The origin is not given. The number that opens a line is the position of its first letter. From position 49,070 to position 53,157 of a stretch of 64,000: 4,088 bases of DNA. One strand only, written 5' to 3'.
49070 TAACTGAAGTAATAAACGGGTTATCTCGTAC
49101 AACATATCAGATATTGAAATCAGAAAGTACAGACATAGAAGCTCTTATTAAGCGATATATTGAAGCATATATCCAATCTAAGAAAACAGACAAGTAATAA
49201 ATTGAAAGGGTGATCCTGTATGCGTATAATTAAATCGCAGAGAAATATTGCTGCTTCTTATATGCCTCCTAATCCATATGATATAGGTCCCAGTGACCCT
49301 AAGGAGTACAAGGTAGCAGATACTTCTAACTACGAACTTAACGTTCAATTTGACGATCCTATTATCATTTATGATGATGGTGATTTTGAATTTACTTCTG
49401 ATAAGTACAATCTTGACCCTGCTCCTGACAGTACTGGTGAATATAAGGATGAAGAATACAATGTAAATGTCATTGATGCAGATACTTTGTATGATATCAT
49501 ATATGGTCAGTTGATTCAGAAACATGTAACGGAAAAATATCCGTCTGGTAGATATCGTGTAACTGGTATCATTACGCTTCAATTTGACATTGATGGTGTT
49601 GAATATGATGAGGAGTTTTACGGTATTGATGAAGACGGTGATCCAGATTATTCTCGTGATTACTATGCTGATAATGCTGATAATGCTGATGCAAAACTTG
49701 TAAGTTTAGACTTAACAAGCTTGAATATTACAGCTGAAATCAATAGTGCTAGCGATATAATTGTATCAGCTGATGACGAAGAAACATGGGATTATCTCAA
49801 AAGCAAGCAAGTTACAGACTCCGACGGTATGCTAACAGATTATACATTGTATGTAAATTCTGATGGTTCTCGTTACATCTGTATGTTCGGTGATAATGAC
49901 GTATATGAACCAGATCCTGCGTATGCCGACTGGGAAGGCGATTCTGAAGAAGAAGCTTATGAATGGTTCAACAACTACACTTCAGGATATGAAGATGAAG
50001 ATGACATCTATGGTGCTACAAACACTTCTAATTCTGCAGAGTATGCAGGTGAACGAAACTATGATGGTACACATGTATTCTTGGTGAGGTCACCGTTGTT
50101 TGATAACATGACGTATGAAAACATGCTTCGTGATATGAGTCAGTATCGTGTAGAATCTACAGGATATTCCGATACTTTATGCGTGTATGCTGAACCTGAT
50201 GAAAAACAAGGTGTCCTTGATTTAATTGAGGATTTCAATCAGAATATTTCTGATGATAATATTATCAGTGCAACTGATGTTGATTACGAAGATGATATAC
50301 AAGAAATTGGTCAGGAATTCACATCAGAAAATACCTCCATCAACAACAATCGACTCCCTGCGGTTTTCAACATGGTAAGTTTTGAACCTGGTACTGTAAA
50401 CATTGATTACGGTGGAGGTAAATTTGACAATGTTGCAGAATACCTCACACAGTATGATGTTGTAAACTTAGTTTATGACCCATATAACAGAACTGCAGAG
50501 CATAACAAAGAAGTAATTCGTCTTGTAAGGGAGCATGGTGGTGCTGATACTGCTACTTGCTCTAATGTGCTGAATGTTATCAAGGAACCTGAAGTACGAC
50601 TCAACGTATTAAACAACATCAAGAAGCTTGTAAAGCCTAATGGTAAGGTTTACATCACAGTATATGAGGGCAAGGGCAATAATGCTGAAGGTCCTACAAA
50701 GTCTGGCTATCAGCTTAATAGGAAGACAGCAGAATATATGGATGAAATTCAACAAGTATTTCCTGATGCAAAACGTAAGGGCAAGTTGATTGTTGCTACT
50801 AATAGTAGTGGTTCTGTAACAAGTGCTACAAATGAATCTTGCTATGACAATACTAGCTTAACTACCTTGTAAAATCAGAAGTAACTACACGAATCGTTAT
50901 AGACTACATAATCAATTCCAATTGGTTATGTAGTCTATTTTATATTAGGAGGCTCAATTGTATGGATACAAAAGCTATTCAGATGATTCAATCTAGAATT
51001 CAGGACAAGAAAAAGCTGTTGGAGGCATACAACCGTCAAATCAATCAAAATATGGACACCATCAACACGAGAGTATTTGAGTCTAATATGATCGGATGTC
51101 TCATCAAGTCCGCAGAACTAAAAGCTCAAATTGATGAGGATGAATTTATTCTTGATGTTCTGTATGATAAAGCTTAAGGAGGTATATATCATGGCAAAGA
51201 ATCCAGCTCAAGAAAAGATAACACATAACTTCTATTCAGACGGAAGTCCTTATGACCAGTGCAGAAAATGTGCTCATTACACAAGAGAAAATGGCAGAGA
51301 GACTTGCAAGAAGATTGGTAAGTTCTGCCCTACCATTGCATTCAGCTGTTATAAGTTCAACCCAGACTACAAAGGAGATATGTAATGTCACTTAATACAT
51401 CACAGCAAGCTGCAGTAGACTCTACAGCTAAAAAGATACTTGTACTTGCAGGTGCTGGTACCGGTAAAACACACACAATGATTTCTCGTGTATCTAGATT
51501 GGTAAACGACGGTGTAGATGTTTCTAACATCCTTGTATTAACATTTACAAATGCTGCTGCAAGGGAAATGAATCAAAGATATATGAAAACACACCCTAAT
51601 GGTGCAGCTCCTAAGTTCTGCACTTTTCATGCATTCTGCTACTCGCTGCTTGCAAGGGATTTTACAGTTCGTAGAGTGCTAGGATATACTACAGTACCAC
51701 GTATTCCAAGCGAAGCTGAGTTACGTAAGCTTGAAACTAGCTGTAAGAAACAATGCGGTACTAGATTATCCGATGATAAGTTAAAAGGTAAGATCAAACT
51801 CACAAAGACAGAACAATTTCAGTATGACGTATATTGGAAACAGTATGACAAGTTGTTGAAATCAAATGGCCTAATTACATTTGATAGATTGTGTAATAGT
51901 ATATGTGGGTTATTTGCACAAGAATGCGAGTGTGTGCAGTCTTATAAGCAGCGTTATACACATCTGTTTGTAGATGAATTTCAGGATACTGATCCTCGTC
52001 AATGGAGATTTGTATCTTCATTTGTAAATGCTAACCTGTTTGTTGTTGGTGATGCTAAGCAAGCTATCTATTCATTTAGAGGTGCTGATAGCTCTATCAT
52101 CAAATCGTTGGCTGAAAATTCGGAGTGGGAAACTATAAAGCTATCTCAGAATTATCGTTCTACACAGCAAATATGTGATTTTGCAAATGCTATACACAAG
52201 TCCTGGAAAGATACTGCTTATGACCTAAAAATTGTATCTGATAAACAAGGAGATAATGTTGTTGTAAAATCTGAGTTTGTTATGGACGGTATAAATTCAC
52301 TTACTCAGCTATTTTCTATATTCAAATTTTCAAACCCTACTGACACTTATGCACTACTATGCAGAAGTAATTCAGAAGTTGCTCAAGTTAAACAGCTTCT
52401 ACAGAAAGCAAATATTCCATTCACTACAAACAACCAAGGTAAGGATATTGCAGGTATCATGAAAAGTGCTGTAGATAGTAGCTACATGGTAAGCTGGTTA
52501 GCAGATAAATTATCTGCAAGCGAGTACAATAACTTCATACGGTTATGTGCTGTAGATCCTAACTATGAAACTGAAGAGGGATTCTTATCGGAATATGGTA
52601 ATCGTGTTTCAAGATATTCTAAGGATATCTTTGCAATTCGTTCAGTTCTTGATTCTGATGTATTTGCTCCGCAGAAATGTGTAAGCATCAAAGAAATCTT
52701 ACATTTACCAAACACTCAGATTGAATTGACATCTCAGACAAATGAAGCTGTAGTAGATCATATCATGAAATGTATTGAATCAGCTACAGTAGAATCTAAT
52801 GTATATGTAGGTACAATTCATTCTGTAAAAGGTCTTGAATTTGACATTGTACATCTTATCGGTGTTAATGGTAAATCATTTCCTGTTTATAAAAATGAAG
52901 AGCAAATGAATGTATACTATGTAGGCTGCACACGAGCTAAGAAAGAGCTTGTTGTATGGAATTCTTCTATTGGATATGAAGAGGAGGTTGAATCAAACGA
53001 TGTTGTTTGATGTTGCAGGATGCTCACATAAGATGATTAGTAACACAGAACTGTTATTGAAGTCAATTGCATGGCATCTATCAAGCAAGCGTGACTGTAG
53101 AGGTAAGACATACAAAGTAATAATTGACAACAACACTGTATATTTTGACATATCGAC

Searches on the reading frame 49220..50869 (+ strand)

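Call 17: search_protein_families(library=phrogs, proteins=[window:49220-50869:+], max_evalue=0.00001)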
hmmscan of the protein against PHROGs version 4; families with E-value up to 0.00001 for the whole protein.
window:49220-50869:+ (550 aa): 1 family
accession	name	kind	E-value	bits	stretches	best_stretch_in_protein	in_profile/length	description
phrog_14016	-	unknown function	8e-10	39.8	1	365-479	12-127/215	-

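Call 59: search_protein_families(library=pfam, proteins=[window:49220-50869:+], max_evalue=0.01)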
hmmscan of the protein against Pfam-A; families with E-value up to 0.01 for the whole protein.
window:49220-50869:+ (550 aa): 3 families
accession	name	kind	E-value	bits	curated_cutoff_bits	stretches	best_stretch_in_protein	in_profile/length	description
PF13489.12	Methyltransf_23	-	5.2e-06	26.7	27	1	395-484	27-121/164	Methyltransferase domain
PF08242.18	Methyltransf_12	-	0.0025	19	30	1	432-476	64-97/98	Methyltransferase domain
PF01866.22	Diphthamide_syn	-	0.0027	17.6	33.2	1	321-488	65-250/302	Putative diphthamide synthesis protein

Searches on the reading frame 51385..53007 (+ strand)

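Call 17: search_protein_families(library=phrogs, proteins=[window:51385-53007:+], max_evalue=0.00001)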
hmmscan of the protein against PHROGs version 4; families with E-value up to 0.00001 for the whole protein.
window:51385-53007:+ (541 aa): 4 families
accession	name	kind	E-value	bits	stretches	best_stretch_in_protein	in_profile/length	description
phrog_1967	-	DNA, RNA and nucleotide metabolism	2.9e-91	308.2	1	1-525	151-667/776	DNA helicase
phrog_25205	-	unknown function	1.9e-08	34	1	6-244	6-238/607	-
phrog_325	-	DNA, RNA and nucleotide metabolism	1.3e-06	28.1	0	1-82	469-547/986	Dda-like helicase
phrog_2765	-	other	8.6e-06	25.8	0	4-52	236-287/443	PhoH-like phosphate starvation-inducible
